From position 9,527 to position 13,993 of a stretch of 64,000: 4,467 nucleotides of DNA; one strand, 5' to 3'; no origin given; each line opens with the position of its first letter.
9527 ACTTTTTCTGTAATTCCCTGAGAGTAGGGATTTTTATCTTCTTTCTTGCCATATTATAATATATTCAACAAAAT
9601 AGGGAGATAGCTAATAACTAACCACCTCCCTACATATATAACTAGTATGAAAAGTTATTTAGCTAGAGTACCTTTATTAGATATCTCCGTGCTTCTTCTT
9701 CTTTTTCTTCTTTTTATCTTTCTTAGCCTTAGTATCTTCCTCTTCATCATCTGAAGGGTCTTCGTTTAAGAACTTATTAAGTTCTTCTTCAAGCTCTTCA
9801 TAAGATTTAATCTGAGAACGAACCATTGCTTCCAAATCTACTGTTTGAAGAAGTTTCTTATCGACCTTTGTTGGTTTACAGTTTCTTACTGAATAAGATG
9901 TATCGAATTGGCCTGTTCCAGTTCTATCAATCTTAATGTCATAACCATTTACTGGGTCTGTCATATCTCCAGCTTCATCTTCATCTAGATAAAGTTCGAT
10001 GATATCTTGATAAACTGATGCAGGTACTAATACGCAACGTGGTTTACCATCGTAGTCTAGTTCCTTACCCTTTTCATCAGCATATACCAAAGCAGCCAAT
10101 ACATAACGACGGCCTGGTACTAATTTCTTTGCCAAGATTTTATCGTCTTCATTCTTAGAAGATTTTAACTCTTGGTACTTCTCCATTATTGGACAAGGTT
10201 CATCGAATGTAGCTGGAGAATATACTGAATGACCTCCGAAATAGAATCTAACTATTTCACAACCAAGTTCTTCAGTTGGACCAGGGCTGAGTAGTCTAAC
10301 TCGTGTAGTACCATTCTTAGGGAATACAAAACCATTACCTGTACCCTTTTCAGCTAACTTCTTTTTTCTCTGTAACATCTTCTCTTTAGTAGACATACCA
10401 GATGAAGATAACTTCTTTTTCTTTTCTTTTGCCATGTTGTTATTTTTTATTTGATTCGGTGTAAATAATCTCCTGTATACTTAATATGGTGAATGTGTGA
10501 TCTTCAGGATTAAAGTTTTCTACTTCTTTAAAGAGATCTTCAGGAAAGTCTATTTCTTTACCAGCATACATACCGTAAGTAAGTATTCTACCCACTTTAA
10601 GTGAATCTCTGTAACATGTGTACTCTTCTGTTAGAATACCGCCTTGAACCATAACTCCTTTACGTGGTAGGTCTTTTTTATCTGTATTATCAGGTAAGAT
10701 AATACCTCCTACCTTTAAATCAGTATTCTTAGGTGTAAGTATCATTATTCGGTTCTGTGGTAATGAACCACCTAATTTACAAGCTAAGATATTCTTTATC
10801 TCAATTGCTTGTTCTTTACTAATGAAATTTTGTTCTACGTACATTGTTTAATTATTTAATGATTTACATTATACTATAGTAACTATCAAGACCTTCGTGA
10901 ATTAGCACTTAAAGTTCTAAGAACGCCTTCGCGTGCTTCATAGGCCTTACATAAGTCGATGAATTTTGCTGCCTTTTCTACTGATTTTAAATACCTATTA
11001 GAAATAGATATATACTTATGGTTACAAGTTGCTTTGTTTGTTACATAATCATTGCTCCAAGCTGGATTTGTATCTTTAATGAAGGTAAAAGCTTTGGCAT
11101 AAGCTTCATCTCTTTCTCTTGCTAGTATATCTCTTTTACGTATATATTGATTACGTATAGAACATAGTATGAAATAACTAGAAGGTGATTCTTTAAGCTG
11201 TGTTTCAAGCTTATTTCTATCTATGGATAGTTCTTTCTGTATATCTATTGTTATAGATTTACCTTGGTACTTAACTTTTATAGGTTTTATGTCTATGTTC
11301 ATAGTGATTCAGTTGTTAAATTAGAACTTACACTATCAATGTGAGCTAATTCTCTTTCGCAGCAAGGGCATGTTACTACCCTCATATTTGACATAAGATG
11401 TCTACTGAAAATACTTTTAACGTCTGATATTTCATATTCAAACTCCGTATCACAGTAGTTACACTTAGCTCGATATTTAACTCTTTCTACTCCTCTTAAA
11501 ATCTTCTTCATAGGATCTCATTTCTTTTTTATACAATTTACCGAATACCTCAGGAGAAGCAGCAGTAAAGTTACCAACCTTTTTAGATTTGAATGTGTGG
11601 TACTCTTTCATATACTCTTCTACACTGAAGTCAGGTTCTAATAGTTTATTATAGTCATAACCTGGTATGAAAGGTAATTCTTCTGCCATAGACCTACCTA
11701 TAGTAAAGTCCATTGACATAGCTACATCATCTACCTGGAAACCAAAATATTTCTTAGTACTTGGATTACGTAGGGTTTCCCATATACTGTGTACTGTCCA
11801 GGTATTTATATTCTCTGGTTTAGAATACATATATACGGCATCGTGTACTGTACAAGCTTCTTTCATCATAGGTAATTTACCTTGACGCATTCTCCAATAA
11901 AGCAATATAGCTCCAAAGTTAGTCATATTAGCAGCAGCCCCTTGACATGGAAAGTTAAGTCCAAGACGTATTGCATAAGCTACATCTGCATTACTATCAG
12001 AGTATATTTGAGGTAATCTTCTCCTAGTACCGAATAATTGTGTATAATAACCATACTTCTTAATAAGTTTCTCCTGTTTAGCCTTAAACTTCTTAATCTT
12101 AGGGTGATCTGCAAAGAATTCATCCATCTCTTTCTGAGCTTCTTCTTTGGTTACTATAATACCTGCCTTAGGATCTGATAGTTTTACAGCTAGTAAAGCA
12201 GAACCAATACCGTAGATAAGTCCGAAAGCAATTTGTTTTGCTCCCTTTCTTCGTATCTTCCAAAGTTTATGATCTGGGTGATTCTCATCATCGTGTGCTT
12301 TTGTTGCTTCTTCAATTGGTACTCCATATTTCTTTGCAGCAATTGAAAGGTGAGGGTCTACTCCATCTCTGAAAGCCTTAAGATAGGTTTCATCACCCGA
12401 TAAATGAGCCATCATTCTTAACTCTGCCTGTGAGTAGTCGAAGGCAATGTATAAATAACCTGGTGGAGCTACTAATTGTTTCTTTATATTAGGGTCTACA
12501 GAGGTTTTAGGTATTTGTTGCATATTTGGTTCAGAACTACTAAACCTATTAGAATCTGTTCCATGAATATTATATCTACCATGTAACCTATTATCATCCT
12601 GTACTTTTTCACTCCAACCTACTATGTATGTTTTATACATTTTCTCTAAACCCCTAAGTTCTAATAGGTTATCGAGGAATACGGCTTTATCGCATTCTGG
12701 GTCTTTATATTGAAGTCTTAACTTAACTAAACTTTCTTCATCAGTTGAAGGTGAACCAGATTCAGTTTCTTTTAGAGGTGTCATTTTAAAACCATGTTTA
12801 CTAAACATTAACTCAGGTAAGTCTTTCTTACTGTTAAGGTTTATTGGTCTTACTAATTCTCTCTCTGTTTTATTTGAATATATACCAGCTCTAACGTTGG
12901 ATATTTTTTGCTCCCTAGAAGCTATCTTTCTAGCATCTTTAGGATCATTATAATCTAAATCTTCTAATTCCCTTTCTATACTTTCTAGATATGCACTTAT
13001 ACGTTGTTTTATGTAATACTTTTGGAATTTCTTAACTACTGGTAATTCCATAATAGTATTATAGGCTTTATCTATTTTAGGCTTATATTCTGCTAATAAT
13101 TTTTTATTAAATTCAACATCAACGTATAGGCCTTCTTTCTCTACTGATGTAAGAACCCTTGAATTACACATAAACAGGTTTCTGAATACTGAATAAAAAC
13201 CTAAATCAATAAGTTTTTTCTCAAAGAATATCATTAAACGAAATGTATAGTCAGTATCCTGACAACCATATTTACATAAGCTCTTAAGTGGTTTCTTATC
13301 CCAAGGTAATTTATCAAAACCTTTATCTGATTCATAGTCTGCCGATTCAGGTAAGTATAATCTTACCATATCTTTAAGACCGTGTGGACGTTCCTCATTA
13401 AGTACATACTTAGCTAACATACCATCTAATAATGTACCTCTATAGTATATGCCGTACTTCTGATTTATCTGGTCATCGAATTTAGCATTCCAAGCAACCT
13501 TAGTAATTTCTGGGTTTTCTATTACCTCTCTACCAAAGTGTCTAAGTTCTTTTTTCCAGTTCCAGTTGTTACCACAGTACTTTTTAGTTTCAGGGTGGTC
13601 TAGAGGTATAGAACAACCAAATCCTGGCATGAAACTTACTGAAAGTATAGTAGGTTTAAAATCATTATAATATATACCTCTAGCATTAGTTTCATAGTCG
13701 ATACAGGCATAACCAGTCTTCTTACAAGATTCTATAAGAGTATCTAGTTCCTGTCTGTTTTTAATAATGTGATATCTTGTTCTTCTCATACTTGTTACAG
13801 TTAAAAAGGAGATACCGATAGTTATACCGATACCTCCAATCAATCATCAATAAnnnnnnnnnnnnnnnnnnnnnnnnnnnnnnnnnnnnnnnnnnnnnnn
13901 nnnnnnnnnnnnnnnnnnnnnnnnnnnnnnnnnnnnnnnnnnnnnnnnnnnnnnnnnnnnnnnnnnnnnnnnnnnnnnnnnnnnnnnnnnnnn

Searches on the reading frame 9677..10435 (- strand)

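Call 99: search_protein_families(library=phrogs, proteins=[window:9677-10435:-], max_evalue=0.0001)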
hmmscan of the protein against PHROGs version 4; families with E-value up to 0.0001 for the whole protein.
window:9677-10435:- (252 aa): 2 families
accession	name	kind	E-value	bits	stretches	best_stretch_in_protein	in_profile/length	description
phrog_1192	-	DNA, RNA and nucleotide metabolism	1.6e-24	88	1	18-247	12-261/326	single strand DNA binding protein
phrog_224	-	DNA, RNA and nucleotide metabolism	6.3e-11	43.7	1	40-245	46-269/318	single strand DNA binding protein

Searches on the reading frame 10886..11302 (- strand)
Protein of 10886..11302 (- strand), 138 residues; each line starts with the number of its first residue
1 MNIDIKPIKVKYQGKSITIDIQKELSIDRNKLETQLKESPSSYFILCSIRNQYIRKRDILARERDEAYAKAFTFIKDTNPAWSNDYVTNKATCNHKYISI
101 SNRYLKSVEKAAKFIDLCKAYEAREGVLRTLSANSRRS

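Call 99: search_protein_families(library=phrogs, proteins=[window:10886-11302:-], max_evalue=0.0001)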
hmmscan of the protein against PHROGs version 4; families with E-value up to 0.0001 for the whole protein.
window:10886-11302:- (138 aa): 2 families
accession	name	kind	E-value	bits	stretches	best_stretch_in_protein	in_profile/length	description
phrog_1069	-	unknown function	2.9e-06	27.7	1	3-137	264-403/425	-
phrog_2058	-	unknown function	9.3e-06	26.6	1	9-136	12-143/158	-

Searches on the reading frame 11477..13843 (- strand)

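Call 63: search_protein_families(library=phrogs, proteins=[window:11477-13843:-], max_evalue=0.00001)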
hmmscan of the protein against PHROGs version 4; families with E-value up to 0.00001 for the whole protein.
window:11477-13843:- (788 aa): 8 families
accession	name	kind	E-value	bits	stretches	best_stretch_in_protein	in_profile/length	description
phrog_17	-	DNA, RNA and nucleotide metabolism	2.3e-105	354.9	1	26-782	654-1287/1445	DNA polymerase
phrog_2573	-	DNA, RNA and nucleotide metabolism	6.3e-36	125.2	1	453-780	5-334/336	DNA polymerase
phrog_12241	-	DNA, RNA and nucleotide metabolism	2.2e-28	100.5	1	19-453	96-495/502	DNA polymerase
phrog_5995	-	DNA, RNA and nucleotide metabolism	3.1e-22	80.3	1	562-693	17-146/236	DNA polymerase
phrog_15971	-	DNA, RNA and nucleotide metabolism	4.7e-13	50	1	340-607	53-279/376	DNA polymerase I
phrog_23226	-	DNA, RNA and nucleotide metabolism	1.7e-11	44.3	1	416-506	290-382/611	DNA polymerase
phrog_10285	-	DNA, RNA and nucleotide metabolism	1.9e-10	41.3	1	438-591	29-168/321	DNA polymerase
phrog_9556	-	DNA, RNA and nucleotide metabolism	8.3e-07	29.3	1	341-445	331-440/441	DNA polymerase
